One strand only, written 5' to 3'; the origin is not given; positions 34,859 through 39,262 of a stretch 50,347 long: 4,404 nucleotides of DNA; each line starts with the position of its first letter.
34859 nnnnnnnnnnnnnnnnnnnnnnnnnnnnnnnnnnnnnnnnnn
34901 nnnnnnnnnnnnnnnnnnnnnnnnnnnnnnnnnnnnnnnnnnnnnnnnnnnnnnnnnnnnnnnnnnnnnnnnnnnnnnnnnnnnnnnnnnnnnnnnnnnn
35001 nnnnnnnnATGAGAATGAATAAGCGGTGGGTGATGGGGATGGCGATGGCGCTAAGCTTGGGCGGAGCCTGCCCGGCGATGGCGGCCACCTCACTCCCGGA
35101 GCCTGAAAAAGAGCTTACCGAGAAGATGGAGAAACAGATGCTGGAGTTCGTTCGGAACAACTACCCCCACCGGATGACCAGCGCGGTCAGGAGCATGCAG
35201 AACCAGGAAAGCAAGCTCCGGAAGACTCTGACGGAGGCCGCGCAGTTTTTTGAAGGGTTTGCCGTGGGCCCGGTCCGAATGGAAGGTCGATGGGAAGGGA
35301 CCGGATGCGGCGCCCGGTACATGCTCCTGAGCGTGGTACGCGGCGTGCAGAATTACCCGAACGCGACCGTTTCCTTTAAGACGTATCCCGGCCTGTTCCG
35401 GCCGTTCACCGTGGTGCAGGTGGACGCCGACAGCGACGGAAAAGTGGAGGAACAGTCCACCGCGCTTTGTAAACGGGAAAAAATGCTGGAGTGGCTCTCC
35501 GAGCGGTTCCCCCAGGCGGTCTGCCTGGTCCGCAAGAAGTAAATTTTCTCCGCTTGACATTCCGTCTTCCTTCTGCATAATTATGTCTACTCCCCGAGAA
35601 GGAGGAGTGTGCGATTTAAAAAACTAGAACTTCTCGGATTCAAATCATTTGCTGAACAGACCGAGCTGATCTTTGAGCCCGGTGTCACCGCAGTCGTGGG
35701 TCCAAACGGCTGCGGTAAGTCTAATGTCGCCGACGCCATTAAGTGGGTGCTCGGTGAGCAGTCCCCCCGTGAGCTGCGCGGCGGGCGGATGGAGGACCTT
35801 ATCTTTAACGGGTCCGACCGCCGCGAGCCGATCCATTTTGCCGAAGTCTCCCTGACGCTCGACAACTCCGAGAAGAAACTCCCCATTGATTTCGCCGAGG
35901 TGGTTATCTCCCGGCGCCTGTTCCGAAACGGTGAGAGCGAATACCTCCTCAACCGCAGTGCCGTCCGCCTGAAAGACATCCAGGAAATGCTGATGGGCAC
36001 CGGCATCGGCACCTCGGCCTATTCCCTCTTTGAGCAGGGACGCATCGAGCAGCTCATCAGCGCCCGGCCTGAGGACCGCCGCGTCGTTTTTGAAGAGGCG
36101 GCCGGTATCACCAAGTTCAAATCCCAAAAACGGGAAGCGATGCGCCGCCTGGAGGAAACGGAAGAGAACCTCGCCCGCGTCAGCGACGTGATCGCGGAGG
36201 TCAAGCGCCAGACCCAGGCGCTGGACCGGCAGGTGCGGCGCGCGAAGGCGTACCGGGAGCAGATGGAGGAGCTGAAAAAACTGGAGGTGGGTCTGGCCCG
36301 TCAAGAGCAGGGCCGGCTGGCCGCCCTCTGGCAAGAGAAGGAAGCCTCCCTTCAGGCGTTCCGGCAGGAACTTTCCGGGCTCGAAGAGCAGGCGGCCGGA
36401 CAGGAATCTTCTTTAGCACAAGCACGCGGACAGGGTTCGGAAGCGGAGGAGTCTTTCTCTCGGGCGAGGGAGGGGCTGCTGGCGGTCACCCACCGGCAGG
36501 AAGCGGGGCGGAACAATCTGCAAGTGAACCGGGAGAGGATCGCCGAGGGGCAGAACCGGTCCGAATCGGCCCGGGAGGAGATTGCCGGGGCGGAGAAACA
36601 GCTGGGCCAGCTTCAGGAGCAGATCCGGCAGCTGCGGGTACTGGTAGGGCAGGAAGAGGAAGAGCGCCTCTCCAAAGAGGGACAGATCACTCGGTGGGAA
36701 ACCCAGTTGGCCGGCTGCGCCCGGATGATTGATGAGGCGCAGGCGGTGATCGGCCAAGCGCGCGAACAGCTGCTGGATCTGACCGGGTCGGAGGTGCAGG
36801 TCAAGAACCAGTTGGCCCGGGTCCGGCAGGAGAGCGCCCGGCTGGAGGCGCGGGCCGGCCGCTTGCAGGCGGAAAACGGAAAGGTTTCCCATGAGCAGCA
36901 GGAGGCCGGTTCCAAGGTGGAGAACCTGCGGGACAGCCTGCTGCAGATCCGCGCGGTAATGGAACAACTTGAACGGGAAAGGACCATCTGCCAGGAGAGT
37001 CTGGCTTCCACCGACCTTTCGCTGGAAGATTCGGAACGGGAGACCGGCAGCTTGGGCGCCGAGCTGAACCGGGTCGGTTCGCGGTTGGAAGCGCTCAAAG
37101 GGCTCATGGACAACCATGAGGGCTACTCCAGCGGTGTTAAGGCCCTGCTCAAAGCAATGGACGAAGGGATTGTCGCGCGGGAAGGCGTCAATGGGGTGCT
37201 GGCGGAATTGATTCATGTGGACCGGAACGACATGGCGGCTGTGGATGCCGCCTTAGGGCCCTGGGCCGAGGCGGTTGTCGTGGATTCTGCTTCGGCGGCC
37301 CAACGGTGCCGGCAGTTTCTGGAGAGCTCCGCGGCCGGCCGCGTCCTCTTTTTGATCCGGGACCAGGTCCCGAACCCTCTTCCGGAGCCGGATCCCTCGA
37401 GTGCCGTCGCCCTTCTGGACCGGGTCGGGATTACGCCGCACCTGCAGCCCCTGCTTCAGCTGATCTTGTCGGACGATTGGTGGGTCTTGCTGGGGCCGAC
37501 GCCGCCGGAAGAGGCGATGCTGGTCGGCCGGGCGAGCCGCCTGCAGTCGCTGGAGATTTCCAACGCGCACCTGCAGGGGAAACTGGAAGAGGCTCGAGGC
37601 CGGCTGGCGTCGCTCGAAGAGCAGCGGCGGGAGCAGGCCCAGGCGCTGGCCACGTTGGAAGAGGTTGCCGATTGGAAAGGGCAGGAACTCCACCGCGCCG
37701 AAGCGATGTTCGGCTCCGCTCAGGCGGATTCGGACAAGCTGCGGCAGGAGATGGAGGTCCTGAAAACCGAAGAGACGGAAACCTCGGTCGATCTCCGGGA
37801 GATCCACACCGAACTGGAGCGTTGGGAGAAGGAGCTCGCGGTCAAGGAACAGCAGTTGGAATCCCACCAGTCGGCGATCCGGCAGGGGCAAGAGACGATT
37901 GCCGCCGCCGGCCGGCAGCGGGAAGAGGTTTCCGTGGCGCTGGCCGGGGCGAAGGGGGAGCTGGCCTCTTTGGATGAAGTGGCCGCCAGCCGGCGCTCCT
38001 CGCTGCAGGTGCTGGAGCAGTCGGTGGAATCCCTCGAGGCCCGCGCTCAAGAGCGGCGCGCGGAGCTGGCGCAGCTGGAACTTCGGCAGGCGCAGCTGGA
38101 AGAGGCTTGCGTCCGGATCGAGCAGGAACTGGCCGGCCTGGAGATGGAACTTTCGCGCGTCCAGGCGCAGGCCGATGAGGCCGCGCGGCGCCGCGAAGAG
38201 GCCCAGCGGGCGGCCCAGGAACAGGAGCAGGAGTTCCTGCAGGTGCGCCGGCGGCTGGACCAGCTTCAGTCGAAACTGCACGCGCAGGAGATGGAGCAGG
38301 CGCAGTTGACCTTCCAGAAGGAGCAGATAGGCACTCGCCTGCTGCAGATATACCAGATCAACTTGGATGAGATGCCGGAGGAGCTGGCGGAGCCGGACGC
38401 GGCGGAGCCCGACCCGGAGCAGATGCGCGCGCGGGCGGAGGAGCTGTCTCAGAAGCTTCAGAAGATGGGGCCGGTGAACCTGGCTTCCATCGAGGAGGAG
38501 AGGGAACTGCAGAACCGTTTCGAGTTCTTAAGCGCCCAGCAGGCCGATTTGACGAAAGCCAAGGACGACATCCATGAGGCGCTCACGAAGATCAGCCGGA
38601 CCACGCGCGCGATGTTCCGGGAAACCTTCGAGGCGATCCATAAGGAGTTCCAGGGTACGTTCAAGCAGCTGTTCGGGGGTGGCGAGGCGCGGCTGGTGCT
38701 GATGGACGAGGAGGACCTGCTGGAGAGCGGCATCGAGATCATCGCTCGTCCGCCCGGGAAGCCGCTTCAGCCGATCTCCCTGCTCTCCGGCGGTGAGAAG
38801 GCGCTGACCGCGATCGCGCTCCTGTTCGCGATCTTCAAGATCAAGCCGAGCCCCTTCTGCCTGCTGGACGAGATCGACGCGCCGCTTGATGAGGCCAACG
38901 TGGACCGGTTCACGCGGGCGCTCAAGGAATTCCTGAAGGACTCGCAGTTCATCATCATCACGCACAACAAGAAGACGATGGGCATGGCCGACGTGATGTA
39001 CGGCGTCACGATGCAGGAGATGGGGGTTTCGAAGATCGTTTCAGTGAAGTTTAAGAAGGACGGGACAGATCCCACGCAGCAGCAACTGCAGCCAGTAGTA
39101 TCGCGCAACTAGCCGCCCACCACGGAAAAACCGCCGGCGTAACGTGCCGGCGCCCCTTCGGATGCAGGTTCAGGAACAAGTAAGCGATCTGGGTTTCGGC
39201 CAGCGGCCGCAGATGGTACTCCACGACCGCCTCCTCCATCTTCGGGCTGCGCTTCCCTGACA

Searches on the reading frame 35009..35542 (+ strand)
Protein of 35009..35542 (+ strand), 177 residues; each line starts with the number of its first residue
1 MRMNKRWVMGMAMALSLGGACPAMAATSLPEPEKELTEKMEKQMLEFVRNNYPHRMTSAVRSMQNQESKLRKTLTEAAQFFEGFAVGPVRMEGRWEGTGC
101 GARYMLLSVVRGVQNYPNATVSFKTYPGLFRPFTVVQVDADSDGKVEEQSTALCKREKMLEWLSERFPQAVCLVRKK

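Call 10: search_protein_families(library=pfam, proteins=[window:35009-35542:+])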
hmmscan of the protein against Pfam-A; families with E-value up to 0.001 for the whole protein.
window:35009-35542:+ (177 aa): 0 families

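Call 12: find_encoding_contigs(protein=window:35009-35542:+, flank=10000, max_places=10)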
Protein window:35009-35542:+ (177 aa): 1 contig read that carries it; 1 place shown.
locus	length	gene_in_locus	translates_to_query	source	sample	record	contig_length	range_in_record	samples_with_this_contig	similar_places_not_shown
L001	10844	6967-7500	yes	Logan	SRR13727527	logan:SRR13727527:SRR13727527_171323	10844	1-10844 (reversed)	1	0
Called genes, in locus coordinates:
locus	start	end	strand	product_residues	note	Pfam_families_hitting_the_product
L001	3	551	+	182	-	?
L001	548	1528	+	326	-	PF00108:Thiolase_N, PF08545:ACP_syn_III, PF08541:ACP_syn_III_C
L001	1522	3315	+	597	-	PF13687:DUF4153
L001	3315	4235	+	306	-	PF00698:Acyl_transf_1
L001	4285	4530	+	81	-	PF00550:PP-binding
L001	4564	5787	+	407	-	PF00109:ketoacyl-synt, PF02801:Ketoacyl-synt_C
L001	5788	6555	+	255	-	PF00106:adh_short, PF13561:adh_short_C2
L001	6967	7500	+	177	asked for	-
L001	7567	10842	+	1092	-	?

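Call 29: find_homologous_proteins(query=window:35009-35542:+)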
Query window:35009-35542:+ (177 aa): 30 proteins with E <= 0.001 among 43 candidates.
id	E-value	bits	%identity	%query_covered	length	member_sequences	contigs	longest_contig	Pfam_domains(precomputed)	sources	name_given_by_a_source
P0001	8.6e-113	392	100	99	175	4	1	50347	-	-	-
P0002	1.2e-98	345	87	100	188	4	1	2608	-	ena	-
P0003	3.4e-90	318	83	99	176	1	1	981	-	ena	-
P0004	3.7e-87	308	85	93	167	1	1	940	-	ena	-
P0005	4.3e-87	308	80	99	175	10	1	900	-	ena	-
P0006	7.9e-86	304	79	100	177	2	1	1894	-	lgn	-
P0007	5.1e-83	295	77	85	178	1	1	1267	-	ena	-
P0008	4.9e-76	272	73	94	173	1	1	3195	-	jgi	jgi:hypothetical protein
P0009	1.8e-75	270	72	99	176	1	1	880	-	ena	-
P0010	2.5e-75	270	75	94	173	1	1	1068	-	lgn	-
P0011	6.9e-75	268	73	96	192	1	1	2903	-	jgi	jgi:hypothetical protein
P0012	2.2e-74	267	77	85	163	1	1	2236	-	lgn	-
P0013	7.8e-74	265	70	100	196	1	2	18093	-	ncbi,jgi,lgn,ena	-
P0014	1.0e-73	264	73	99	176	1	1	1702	-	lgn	-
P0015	7.9e-72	258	70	95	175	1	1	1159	-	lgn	-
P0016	5.8e-71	255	67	97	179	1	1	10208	-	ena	-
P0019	9.6e-67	242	72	80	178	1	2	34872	-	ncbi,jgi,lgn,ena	-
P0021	1.9e-66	241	72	88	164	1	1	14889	-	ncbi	-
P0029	7.7e-52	193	59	84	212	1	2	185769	-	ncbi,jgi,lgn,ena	-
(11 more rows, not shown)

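Call 30: find_encoding_contigs(protein=P0002, flank=4000, max_places=2)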
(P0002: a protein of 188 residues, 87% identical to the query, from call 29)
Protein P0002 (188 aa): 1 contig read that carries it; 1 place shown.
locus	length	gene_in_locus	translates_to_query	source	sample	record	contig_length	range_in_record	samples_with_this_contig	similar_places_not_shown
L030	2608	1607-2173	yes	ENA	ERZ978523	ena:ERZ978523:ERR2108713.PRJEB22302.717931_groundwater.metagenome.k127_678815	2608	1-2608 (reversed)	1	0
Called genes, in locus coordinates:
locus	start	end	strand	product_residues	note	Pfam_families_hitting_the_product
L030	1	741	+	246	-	?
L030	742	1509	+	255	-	PF00106:adh_short, PF13561:adh_short_C2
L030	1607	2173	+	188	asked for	-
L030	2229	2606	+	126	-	?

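Call 31: find_encoding_contigs(protein=P0013, flank=4000, max_places=2)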
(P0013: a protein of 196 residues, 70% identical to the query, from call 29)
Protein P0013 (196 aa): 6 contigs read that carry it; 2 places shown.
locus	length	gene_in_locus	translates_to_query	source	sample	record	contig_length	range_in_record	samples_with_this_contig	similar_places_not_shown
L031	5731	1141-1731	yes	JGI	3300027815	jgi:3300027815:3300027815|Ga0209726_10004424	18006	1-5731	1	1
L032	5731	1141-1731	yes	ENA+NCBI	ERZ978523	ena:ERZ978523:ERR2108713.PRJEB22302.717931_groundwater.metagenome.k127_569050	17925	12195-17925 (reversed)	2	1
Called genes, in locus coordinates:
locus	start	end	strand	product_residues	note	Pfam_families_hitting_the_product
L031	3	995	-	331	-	?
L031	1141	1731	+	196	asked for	-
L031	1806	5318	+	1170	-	PF02463:SMC_N, PF13175:AAA_15 (weak), PF13304:AAA_21 (weak), PF13476:AAA_23, PF24161:CCDC39 (faint), PF06470:SMC_hinge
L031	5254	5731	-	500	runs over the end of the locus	-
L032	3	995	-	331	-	?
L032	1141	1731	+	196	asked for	-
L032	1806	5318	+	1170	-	PF02463:SMC_N, PF13175:AAA_15, PF13304:AAA_21 (weak), PF13476:AAA_23, PF24161:CCDC39 (faint), PF06470:SMC_hinge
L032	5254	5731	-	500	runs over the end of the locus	-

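Call 32: find_encoding_contigs(protein=P0016, flank=4000, max_places=2)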
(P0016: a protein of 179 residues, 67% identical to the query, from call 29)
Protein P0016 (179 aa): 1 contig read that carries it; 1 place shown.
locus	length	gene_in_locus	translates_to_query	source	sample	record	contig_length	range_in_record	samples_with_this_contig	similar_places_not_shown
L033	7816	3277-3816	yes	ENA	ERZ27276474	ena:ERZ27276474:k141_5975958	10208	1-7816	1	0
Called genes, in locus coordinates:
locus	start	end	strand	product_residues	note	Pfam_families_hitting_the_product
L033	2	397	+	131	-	?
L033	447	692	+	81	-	PF00550:PP-binding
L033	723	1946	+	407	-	PF00109:ketoacyl-synt, PF02801:Ketoacyl-synt_C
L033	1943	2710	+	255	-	PF00106:adh_short, PF13561:adh_short_C2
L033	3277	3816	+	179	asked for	-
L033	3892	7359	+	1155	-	PF02463:SMC_N, PF13175:AAA_15 (weak), PF13304:AAA_21 (weak), PF13476:AAA_23, PF24161:CCDC39 (weak), PF06470:SMC_hinge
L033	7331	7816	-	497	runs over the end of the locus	-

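Call 33: find_encoding_contigs(protein=P0019, flank=4000, max_places=2)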
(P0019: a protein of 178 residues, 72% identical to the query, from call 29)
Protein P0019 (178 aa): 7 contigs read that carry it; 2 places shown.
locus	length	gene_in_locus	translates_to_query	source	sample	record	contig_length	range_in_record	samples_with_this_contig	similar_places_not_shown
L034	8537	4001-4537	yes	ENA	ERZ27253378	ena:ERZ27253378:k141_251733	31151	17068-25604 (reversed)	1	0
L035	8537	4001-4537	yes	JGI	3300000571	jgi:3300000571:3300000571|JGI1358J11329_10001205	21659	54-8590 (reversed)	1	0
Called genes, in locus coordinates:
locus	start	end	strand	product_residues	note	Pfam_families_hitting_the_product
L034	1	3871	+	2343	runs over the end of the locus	PF23381:Beta-prop_IFT122_1st, PF24807:WD40_CDC20-Fz, PF25174:Beta-prop_THOC3, PF25175:Beta-prop_WDR5, PF23414:Beta-prop_EML_2, PF24817:WD40_WDHD1_1st, PF25168:Beta-prop_WDR36-Utp21_2nd, PF25173:Beta-prop_WDR3_1st, +12 more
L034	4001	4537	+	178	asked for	-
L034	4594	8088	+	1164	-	PF02463:SMC_N, PF13175:AAA_15 (weak), PF13304:AAA_21 (weak), PF13476:AAA_23, PF24161:CCDC39 (faint), PF06470:SMC_hinge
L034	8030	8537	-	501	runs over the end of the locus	-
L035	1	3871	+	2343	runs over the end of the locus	PF23381:Beta-prop_IFT122_1st, PF24807:WD40_CDC20-Fz, PF25174:Beta-prop_THOC3, PF25175:Beta-prop_WDR5, PF23414:Beta-prop_EML_2, PF24817:WD40_WDHD1_1st, PF25168:Beta-prop_WDR36-Utp21_2nd, PF25173:Beta-prop_WDR3_1st, +12 more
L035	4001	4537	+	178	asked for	-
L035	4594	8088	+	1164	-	PF02463:SMC_N, PF13175:AAA_15 (weak), PF13304:AAA_21 (weak), PF13476:AAA_23, PF24161:CCDC39 (faint), PF06470:SMC_hinge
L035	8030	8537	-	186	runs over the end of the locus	?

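Call 43: list_cluster_members(proteins=[P0013, P0019, P0021, P0029])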
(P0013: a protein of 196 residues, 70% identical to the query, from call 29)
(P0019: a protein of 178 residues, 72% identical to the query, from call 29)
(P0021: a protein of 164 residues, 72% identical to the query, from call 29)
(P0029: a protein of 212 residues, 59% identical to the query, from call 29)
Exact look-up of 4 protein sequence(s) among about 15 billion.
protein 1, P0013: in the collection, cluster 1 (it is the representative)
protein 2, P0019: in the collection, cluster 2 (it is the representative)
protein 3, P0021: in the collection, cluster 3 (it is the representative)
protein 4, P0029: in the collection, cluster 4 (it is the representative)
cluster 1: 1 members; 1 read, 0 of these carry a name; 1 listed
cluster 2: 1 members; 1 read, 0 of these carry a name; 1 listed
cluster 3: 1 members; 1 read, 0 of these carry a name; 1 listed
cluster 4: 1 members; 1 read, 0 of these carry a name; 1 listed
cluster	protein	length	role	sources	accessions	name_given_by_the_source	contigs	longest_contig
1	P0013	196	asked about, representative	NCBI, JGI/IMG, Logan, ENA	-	-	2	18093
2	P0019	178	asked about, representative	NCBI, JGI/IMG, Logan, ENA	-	-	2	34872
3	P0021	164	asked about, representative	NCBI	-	-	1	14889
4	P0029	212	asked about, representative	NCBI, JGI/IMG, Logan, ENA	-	-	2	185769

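Call 83: search_protein_families(library=pfam, proteins=[L033:2789-3130:+], max_evalue=0.01)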
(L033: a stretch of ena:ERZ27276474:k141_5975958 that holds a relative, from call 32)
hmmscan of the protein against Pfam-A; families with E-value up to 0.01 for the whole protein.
L033:2789-3130:+ (113 aa): 1 family
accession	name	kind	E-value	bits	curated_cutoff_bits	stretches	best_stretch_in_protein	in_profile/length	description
PF02452.23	PemK_toxin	-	9.4e-24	84.2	23.1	1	5-110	2-108/109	PemK-like, MazF-like toxin of type II toxin-antitoxin system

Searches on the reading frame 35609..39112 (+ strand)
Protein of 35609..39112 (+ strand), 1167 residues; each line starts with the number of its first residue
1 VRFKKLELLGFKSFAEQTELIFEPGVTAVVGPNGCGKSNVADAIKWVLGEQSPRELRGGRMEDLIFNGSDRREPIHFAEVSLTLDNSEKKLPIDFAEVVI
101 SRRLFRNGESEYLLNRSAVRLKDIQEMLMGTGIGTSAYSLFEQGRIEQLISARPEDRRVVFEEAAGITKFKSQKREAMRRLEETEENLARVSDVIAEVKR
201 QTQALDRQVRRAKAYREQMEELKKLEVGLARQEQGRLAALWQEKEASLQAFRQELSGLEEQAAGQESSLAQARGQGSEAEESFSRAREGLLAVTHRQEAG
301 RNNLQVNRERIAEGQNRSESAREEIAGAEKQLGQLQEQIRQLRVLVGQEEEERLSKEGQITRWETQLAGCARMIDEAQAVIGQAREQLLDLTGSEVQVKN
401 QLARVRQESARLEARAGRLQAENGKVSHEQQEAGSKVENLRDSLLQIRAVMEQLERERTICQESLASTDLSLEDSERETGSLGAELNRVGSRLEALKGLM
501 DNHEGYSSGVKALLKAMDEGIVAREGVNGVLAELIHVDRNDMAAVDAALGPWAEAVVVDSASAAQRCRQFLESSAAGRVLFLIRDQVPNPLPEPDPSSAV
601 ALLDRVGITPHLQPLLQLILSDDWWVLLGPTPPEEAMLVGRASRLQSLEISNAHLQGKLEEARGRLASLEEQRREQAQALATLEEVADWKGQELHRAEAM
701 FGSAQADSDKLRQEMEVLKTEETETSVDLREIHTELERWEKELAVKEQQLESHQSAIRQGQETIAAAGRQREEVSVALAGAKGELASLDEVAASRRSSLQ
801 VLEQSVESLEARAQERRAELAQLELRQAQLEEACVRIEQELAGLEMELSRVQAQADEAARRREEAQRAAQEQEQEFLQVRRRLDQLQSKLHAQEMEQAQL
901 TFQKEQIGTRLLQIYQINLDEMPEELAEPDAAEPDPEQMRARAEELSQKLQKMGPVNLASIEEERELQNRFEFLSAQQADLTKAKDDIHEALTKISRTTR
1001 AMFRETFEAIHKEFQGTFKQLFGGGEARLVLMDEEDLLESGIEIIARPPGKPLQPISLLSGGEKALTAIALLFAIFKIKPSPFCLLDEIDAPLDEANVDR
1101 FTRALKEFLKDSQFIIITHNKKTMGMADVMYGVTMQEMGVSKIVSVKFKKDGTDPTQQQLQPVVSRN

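Call 10: search_protein_families(library=pfam, proteins=[window:35609-39112:+])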
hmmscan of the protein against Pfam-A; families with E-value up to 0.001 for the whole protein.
window:35609-39112:+ (1167 aa): 6 families
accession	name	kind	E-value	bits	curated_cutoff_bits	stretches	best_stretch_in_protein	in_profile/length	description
PF02463.25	SMC_N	-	1.1e-72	244.5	40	1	4-1141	3-219/220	RecF/RecN/SMC N terminal domain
PF13476.12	AAA_23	-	5.3e-18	66.8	27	1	5-223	1-190/201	AAA domain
PF06470.18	SMC_hinge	-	1.1e-15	58.5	22.5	1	525-622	2-102/116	SMC proteins Flexible Hinge Domain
PF13304.12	AAA_21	-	1.5e-12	48.7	27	2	26-97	1-62/304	AAA domain, putative AbiEii toxin, Type IV TA system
PF13175.12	AAA_15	-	8.2e-09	36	32.1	1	1-67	1-55/374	AAA ATPase domain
PF13555.12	AAA_29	-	0.00043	20.4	27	1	5-48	3-46/61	P-loop containing region of AAA domain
